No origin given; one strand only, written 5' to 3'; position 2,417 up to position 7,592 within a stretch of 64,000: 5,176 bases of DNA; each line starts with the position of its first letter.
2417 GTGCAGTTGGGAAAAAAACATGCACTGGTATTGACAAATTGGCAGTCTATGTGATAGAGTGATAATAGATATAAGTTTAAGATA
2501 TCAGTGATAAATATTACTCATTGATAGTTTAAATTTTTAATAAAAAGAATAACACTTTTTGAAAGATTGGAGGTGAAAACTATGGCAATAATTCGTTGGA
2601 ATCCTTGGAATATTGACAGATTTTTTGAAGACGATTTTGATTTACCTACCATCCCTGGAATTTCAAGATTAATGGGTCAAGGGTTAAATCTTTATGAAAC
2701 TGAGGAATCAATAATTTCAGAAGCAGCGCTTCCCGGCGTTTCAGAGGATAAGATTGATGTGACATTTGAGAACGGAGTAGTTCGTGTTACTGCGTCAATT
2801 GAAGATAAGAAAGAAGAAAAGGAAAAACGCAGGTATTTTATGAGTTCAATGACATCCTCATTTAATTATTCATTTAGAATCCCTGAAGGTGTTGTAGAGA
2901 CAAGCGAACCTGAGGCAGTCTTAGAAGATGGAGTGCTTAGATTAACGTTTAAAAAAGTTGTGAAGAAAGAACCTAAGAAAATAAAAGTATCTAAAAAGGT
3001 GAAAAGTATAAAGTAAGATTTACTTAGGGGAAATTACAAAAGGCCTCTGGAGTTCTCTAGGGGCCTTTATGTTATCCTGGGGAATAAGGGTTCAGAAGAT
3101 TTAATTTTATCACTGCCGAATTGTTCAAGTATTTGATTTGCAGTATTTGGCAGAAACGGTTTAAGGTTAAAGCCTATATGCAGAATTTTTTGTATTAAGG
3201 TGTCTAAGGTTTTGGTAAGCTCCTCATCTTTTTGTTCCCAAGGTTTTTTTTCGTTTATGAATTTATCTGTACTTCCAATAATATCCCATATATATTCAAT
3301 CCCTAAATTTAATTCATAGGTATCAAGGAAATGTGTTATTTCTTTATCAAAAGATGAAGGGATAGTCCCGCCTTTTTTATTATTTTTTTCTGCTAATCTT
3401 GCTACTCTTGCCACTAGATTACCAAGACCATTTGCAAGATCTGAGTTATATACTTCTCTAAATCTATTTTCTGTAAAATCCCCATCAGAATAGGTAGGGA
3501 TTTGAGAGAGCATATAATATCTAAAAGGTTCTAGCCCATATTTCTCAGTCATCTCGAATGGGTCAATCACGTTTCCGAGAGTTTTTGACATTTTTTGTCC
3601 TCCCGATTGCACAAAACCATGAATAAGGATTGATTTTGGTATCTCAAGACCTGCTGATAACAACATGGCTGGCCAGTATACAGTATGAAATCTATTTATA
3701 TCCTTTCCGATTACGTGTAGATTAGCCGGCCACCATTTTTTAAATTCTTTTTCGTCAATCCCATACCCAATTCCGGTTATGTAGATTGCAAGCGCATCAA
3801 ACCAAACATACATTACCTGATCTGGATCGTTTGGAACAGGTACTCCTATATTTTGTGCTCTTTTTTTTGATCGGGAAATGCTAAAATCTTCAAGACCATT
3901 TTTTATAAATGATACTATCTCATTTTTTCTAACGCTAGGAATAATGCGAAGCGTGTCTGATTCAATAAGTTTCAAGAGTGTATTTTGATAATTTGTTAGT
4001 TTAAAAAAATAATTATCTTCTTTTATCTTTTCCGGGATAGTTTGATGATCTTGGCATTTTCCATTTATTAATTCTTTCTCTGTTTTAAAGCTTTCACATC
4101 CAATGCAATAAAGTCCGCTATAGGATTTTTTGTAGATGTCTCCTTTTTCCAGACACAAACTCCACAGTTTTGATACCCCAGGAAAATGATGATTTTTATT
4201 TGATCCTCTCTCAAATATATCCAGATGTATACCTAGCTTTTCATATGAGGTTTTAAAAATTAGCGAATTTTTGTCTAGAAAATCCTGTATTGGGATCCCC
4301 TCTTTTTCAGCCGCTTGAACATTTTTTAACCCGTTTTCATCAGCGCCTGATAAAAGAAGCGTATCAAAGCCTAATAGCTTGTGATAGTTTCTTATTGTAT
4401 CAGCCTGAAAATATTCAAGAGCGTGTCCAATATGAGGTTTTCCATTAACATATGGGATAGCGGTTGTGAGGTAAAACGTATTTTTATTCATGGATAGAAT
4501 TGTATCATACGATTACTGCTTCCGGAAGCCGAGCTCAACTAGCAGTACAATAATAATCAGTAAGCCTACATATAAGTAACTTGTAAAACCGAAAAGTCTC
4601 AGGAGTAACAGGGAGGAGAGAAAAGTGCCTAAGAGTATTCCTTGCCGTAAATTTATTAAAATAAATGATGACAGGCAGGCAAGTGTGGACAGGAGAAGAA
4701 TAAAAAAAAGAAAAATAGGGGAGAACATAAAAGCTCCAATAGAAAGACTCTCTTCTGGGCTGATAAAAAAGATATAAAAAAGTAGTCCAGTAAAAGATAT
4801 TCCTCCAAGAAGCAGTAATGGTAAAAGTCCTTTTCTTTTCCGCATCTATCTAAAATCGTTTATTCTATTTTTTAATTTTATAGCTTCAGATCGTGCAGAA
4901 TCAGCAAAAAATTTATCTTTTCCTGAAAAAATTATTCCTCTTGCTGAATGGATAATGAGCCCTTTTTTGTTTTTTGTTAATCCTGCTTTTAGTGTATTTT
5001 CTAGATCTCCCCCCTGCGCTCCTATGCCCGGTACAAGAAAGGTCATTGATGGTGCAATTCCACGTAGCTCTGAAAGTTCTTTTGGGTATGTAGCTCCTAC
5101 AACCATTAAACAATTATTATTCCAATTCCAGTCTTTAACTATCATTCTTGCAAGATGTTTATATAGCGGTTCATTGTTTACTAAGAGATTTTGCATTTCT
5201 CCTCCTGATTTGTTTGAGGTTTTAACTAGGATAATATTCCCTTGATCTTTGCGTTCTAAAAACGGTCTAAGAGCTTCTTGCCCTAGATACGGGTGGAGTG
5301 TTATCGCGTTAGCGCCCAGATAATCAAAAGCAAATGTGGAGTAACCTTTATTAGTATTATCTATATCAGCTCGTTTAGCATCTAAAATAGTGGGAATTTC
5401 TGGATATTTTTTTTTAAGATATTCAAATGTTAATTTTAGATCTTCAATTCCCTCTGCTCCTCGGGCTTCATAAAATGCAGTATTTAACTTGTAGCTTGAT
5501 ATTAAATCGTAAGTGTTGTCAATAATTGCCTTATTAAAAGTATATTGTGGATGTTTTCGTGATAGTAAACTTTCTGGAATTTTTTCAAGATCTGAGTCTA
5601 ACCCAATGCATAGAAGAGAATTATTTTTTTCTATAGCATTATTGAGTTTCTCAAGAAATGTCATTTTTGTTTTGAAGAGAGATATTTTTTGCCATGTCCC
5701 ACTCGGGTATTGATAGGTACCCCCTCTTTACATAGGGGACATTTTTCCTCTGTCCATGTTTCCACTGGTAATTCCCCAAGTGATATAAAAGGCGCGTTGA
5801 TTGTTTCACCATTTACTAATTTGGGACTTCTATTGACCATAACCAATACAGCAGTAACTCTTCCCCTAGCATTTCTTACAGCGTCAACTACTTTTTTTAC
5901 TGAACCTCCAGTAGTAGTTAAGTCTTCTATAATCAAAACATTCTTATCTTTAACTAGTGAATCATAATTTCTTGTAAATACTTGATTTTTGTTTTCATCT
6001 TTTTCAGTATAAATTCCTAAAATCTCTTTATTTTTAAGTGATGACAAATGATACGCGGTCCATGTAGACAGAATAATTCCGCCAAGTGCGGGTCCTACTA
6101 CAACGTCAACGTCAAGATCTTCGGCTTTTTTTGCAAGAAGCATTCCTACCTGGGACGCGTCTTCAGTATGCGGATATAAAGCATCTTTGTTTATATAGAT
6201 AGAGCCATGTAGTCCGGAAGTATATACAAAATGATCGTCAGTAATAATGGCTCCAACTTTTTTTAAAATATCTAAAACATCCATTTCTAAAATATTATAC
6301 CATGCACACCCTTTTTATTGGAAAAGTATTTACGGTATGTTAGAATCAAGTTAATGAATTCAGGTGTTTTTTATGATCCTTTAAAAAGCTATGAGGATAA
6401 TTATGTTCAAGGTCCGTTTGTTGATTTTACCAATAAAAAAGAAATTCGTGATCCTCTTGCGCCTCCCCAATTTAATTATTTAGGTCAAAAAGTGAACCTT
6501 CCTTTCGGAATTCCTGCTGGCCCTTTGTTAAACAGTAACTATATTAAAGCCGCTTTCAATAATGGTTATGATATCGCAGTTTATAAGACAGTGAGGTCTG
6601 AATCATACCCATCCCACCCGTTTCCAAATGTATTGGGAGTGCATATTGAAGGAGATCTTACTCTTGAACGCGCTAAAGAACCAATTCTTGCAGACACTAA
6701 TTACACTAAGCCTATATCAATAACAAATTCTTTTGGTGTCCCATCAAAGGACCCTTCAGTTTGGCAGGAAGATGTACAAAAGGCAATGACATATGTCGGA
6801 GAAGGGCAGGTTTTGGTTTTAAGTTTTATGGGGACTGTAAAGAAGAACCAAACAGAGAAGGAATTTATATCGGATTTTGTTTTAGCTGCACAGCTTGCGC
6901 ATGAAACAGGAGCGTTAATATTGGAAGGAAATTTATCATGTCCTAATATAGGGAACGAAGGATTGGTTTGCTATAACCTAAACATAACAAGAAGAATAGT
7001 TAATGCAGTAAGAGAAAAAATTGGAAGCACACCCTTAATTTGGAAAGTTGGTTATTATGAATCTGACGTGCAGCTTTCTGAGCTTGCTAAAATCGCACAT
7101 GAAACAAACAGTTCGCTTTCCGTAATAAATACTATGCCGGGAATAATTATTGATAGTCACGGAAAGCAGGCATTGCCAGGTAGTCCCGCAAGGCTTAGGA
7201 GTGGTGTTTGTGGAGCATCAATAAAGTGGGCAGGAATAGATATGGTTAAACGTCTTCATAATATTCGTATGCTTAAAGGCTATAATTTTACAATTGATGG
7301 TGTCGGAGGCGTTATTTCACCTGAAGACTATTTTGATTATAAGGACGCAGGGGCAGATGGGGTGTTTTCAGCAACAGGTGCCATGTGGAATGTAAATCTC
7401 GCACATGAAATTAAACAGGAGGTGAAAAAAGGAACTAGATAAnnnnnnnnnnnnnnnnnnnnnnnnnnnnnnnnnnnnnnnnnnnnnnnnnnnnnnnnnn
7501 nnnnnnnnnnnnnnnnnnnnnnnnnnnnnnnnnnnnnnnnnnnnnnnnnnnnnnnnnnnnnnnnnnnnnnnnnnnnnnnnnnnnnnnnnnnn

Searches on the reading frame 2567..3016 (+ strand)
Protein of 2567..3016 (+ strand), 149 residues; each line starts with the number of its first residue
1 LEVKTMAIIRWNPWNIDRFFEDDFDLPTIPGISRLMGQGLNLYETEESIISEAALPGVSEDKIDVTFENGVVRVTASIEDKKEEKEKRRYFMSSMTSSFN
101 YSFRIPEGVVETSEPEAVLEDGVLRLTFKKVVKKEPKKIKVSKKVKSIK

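Call 45: search_protein_families(library=pfam, proteins=[window:2567-3016:+], max_evalue=10)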
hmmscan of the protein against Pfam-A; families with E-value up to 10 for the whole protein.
window:2567-3016:+ (149 aa): 1 family
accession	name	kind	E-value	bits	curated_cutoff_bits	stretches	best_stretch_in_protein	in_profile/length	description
PF00011.27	HSP20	-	3.1e-13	50.2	20.8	1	45-141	5-101/102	Hsp20/alpha crystallin family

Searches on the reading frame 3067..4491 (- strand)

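Call 8: search_protein_families(library=pfam, proteins=[window:3067-4491:-], max_evalue=0.00001)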
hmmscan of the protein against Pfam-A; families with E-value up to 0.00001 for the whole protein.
window:3067-4491:- (474 aa): 3 families
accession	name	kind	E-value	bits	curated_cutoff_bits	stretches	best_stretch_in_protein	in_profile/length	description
PF09334.17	tRNA-synt_1g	-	6.8e-95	318.5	20.1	2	139-363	162-390/391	tRNA synthetases class I (M)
PF00133.28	tRNA-synt_1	-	1.9e-33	116.3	22.7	2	224-330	296-404/414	tRNA synthetases class I (I, L, M and V)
PF01406.26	tRNA-synt_1e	-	8.2e-11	42.2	27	0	283-345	236-297/301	tRNA synthetases class I (C) catalytic domain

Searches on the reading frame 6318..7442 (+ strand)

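Call 9: search_protein_families(library=pfam, proteins=[window:6318-7442:+], max_evalue=0.00001)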
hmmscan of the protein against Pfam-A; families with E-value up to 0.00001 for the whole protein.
window:6318-7442:+ (374 aa): 1 family
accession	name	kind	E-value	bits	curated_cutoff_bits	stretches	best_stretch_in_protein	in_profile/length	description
PF01180.27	DHO_dh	-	3.2e-13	49.9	27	1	134-371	64-289/291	Dihydroorotate dehydrogenase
